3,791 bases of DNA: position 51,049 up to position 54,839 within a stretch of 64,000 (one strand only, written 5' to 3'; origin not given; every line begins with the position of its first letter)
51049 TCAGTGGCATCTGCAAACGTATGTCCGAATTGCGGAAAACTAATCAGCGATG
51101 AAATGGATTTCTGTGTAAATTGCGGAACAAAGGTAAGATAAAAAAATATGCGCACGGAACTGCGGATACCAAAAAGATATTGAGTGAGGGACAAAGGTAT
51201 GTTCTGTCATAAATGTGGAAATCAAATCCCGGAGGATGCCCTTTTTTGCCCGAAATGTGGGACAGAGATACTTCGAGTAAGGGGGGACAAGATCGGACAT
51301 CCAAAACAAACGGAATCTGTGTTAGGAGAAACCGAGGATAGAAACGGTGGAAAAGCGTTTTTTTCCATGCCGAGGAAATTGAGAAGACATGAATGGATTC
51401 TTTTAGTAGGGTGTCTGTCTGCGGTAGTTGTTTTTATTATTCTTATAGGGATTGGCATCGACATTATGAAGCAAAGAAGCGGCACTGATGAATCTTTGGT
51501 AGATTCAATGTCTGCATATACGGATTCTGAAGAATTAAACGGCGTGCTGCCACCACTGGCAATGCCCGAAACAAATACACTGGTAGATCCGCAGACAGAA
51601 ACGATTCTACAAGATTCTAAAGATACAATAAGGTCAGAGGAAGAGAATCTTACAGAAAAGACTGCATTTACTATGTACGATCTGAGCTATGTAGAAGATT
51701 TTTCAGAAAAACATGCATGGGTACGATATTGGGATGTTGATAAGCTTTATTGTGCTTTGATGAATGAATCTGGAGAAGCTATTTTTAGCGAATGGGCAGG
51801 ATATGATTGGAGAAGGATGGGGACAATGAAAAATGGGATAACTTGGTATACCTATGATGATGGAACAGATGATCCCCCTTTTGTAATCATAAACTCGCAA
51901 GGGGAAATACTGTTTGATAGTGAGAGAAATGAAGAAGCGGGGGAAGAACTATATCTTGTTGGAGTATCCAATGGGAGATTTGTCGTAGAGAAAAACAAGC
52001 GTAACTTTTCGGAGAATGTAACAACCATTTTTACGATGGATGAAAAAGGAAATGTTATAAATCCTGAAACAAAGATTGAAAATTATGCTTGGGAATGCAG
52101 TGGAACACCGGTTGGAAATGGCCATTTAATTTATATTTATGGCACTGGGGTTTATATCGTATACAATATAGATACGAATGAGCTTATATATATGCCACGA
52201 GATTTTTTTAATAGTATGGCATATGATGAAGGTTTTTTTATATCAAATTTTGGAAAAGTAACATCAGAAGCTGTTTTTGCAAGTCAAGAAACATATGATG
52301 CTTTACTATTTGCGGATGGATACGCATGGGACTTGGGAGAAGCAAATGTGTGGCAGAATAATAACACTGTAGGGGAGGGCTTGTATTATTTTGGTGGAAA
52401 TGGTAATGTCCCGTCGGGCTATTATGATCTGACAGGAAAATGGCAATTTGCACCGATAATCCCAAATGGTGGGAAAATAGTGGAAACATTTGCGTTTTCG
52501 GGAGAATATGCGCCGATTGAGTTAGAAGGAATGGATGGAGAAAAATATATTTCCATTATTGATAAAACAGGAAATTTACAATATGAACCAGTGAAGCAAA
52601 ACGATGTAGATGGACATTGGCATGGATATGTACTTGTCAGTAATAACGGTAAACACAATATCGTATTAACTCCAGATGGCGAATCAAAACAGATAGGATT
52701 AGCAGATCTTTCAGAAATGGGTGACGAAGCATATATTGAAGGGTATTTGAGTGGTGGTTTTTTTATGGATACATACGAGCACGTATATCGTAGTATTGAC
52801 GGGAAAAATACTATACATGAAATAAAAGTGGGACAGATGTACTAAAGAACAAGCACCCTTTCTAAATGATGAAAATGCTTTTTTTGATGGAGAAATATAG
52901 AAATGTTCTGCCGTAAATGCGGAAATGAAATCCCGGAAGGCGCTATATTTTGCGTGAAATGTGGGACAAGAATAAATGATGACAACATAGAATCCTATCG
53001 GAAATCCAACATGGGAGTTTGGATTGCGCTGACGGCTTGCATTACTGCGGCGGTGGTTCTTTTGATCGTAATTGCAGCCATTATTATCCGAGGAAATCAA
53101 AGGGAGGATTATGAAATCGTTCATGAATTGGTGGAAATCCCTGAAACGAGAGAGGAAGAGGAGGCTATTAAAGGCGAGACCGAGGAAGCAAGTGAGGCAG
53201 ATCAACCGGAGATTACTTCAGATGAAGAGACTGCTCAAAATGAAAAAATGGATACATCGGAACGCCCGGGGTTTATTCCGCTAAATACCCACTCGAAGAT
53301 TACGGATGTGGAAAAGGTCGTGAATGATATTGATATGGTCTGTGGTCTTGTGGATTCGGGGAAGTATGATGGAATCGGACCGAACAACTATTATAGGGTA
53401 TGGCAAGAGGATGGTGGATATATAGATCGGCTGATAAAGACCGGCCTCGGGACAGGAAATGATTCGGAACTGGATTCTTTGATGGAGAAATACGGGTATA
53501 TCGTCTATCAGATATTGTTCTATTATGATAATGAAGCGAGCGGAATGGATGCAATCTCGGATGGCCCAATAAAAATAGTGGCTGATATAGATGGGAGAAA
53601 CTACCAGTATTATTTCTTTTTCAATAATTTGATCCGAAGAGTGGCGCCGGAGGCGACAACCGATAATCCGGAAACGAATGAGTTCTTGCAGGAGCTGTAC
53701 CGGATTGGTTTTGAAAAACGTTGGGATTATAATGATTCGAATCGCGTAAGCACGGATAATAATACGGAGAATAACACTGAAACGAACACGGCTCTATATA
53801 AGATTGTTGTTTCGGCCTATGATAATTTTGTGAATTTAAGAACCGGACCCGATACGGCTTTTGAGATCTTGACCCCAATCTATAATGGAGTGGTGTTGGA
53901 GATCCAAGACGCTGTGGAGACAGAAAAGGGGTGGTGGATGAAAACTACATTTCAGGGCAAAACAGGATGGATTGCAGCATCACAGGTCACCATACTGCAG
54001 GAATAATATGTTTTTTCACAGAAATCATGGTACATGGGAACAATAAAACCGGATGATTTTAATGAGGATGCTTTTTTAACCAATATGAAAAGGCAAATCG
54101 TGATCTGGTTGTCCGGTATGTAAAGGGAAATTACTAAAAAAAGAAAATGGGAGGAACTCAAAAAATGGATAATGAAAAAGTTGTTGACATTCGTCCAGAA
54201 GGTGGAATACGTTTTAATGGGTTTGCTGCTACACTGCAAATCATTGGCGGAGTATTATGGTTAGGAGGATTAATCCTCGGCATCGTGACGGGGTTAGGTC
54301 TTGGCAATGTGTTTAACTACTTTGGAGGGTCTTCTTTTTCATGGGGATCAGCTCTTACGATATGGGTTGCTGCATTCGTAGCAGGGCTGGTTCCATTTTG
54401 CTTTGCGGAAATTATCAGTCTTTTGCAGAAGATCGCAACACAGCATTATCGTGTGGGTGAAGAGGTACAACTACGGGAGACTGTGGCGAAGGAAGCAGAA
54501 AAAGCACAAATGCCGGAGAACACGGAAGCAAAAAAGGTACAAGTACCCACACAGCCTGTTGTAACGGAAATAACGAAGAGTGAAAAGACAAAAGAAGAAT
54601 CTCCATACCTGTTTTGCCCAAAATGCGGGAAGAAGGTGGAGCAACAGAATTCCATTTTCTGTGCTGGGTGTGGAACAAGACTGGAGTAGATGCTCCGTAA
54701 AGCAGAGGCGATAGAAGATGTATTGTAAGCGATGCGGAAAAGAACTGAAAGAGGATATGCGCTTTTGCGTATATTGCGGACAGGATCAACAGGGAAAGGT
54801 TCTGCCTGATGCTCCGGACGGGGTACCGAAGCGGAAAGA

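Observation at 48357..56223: Same-strand array of seven zinc-ribbon membrane proteins with diversified ectodomains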

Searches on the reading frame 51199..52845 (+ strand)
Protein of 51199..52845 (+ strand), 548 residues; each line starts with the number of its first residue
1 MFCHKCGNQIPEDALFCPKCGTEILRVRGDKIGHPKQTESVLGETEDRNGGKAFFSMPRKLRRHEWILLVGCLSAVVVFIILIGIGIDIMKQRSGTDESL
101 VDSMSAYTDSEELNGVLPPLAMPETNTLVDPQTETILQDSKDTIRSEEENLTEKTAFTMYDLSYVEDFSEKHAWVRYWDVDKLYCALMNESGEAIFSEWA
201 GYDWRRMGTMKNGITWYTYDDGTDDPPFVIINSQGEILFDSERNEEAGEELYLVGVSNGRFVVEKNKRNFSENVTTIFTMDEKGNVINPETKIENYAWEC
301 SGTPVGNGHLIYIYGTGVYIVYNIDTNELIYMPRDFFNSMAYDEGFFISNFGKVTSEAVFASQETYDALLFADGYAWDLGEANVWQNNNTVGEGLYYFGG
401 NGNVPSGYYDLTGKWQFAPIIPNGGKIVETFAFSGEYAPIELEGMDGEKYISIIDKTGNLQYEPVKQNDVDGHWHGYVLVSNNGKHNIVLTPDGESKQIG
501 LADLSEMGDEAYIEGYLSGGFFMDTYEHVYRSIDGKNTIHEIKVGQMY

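Call 3: search_protein_families(library=pfam, proteins=[window:51199-52845:+], max_evalue=0.1)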
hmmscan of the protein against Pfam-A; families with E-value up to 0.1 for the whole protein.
window:51199-52845:+ (548 aa): 6 families
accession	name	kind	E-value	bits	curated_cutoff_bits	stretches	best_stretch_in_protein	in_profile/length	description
PF13240.11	Zn_Ribbon_1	-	1.7e-09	37.6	25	1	2-23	1-22/23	zinc-ribbon domain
PF12773.13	DZR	-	6e-05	23.6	27.3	1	3-24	1-22/45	Double zinc ribbon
PF13248.11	Zn_ribbon_3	-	0.0028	17.5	27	1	3-24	5-26/26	zinc-ribbon domain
PF17032.10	Zn_ribbon_15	-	0.0088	17.3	28.9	1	2-21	54-73/73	zinc-ribbon family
PF10571.15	UPF0547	-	0.027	15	29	1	3-21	3-21/26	Uncharacterised protein family UPF0547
PF24460.1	DUF7575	-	0.053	13.3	28.5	1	3-23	6-26/28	Domain of unknown function (DUF7575)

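Call 9: search_protein_families(library=ncbifam, proteins=[window:51199-52845:+], max_evalue=0.01)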
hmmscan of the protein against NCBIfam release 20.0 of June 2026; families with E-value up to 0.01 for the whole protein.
window:51199-52845:+ (548 aa): 0 families

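Call 33: search_protein_families(library=phrogs, proteins=[window:51199-52845:+], max_evalue=0.01)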
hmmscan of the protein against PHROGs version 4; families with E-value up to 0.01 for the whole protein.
window:51199-52845:+ (548 aa): 3 families
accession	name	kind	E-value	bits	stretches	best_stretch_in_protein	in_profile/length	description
phrog_2546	-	unknown function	4.7e-05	24.7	1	1-28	1-28/180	-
phrog_6586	-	unknown function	0.00029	21.7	1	1-102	4-86/129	-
phrog_16989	-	moron, auxiliary metabolic gene and host takeover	0.0069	17.4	0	2-22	8-28/122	membrane protein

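Call 52: search_protein_representatives(protein=window:51199-52845:+)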
Query: 548 residues. Proteins with E-value up to 0.001 (for the whole library): 435; up to 1e-10: 58; up to 1e-30: 1. The best 150 are listed.
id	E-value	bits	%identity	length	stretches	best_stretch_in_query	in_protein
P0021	0.0e+00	1177.2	100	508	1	42-548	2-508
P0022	1.8e-30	122.9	35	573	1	168-538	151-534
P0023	2.3e-26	109.4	34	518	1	212-544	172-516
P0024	3.8e-24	102.1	33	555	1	133-525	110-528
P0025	2.8e-23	99.2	31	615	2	383-543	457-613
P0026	6.0e-23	98.1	34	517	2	406-500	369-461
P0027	1.5e-22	96.9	33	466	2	391-542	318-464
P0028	1.3e-20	90.4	31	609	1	164-527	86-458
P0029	3.3e-20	89.1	35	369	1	213-542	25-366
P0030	4.6e-20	88.6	31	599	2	387-545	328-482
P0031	4.7e-20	88.6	33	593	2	392-543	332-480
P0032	1.2e-19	87.3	31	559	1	135-504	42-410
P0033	1.2e-19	87.3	35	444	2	404-540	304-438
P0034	2.4e-19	86.2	30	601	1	88-544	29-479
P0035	7.2e-19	84.6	31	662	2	133-497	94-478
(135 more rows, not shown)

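Call 56: search_protein_families(library=pfam, alignment_id=A5, max_evalue=0.001)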
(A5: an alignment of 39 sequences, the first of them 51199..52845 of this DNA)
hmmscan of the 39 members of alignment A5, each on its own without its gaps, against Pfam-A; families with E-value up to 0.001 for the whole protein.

A. member 1, window:51199-52845:+ (548 aa): 2 families
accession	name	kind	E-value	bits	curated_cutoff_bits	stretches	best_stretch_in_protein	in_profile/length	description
PF13240.11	Zn_Ribbon_1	-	1.7e-09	37.6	25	1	2-23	1-22/23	zinc-ribbon domain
PF12773.13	DZR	-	6e-05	23.6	27.3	1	3-24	1-22/45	Double zinc ribbon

B. families by the number of members that match (of 39 scanned): 5 families
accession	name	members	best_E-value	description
PF12773.13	DZR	5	3.4e-06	Double zinc ribbon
PF13240.11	Zn_Ribbon_1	4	1.7e-09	zinc-ribbon domain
PF14903.11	WG_beta_rep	2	2.2e-05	WG containing repeat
PF01764.32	Lipase_3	1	1e-11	Lipase (class 3)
PF24460.1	DUF7575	1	0.0009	Domain of unknown function (DUF7575)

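Call 75: search_protein_families(library=padloc, proteins=[window:51199-52845:+], max_evalue=0.01)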
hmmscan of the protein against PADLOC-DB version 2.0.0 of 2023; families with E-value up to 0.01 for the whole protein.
window:51199-52845:+ (548 aa): 0 families

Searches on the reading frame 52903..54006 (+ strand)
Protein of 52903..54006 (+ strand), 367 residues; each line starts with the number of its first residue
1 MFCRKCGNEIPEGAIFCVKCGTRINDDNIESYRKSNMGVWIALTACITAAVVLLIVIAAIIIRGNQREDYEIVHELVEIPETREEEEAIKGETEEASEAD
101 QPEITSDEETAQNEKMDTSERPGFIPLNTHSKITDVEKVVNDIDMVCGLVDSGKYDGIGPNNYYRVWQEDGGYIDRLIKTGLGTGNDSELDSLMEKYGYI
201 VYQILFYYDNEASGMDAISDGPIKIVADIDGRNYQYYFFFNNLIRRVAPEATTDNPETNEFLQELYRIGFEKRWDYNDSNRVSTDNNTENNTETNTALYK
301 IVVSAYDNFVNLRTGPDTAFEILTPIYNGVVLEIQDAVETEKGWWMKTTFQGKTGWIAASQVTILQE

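Call 3: search_protein_families(library=pfam, proteins=[window:52903-54006:+], max_evalue=0.1)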
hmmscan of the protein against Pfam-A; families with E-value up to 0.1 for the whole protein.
window:52903-54006:+ (367 aa): 5 families
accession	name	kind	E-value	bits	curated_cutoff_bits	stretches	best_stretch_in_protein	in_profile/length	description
PF08239.17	SH3_3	-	7e-09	36.2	27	1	310-360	3-51/54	Bacterial SH3 domain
PF13240.11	Zn_Ribbon_1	-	1.4e-08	34.7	25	1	2-23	1-22/23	zinc-ribbon domain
PF06347.19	SH3_4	-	1.6e-05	25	24.1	1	308-362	3-54/56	Bacterial SH3 domain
PF12773.13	DZR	-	5.4e-05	23.7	27.3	1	3-25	1-23/45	Double zinc ribbon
PF13248.11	Zn_ribbon_3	-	0.0078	16.1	27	1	3-24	5-26/26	zinc-ribbon domain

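Call 9: search_protein_families(library=ncbifam, proteins=[window:52903-54006:+], max_evalue=0.01)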
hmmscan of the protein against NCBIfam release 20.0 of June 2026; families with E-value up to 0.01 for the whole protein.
window:52903-54006:+ (367 aa): 2 families
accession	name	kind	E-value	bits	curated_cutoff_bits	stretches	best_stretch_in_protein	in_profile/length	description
NF040678.1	EntFM_CwpFM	equivalog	3.2e-05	23.2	720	1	286-362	47-273/430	enterotoxin EntFM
NF011149.0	PRK14559.1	equivalog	0.0075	15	374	0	2-125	3-103/642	serine/threonine phosphatase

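Call 33: search_protein_families(library=phrogs, proteins=[window:52903-54006:+], max_evalue=0.01)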
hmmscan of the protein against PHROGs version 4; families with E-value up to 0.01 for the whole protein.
window:52903-54006:+ (367 aa): 2 families
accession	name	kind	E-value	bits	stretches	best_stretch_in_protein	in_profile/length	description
phrog_2546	-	unknown function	2.6e-05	25.5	1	1-41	1-40/180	-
phrog_4852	-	unknown function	0.0018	19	1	2-64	15-76/194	-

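Call 75: search_protein_families(library=padloc, proteins=[window:52903-54006:+], max_evalue=0.01)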
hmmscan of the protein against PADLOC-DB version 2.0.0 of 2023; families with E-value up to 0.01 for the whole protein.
window:52903-54006:+ (367 aa): 0 families

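Call 76: search_solved_structures(query=window:52903-54006:+, max_evalue=1)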
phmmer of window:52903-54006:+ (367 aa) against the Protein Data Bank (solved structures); distinct sequences matched with E-value up to 1: 2.
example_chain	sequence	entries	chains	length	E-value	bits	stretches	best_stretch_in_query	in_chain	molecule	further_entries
2krs_A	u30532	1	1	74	0.018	17.8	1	307-367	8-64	Probable enterotoxin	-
2kq8_A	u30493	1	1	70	0.62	12.7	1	309-363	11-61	Cell wall hydrolase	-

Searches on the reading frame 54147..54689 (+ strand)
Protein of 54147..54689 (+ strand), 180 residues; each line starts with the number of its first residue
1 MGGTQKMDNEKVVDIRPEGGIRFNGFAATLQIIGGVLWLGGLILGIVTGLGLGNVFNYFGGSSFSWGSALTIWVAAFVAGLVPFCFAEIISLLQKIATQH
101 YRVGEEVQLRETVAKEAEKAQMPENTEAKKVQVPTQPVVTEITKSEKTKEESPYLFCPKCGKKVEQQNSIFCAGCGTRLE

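Call 3: search_protein_families(library=pfam, proteins=[window:54147-54689:+], max_evalue=0.1)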
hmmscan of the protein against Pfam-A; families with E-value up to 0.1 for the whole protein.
window:54147-54689:+ (180 aa): 9 families
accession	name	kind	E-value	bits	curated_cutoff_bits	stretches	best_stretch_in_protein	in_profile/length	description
PF13240.11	Zn_Ribbon_1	-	7.9e-06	25.9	25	1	156-179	1-23/23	zinc-ribbon domain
PF13248.11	Zn_ribbon_3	-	0.00064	19.5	27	1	157-179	5-26/26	zinc-ribbon domain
PF12773.13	DZR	-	0.0022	18.6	27.3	1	157-178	1-21/45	Double zinc ribbon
PF17032.10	Zn_ribbon_15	-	0.0039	18.4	28.9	1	147-178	30-61/73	zinc-ribbon family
PF24460.1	DUF7575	-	0.01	15.6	28.5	1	157-180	6-28/28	Domain of unknown function (DUF7575)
PF09297.16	Zn_ribbon_NUD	-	0.012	15.8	24.8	0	155-166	4-15/32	NADH pyrophosphatase zinc ribbon domain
PF14803.11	Zn_ribbon_Nudix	-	0.028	14.8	25.6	0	156-167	2-13/34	Nudix N-terminal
PF18912.6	DZR_2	-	0.035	14.4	27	1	151-179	18-46/56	Double zinc ribbon domain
PF22289.1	DmmA-like_C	-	0.1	13.1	27.4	0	156-179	3-28/44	Dimethylamine monooxygenase subunit DmmA-like, C-terminal domain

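Call 9: search_protein_families(library=ncbifam, proteins=[window:54147-54689:+], max_evalue=0.01)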
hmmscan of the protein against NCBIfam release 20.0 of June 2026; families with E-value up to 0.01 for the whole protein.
window:54147-54689:+ (180 aa): 1 family
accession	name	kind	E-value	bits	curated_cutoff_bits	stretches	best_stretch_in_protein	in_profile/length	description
NF002362.0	PRK01343.1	equivalog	0.0096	15.6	79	0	142-173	6-37/66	DNA gyrase inhibitor YacG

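Call 33: search_protein_families(library=phrogs, proteins=[window:54147-54689:+], max_evalue=0.01)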
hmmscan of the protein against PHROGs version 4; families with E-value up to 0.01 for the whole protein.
window:54147-54689:+ (180 aa): 3 families
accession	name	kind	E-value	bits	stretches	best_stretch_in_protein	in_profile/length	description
phrog_10714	-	unknown function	0.00066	20.9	1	89-180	9-100/109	-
phrog_1494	-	unknown function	0.0063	16.7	1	141-168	186-213/226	-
phrog_6422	-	moron, auxiliary metabolic gene and host takeover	0.0068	17.8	0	141-177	17-60/120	Lar-like restriction alleviation protein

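Call 75: search_protein_families(library=padloc, proteins=[window:54147-54689:+], max_evalue=0.01)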
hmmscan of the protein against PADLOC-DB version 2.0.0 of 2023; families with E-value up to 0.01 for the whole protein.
window:54147-54689:+ (180 aa): 0 families
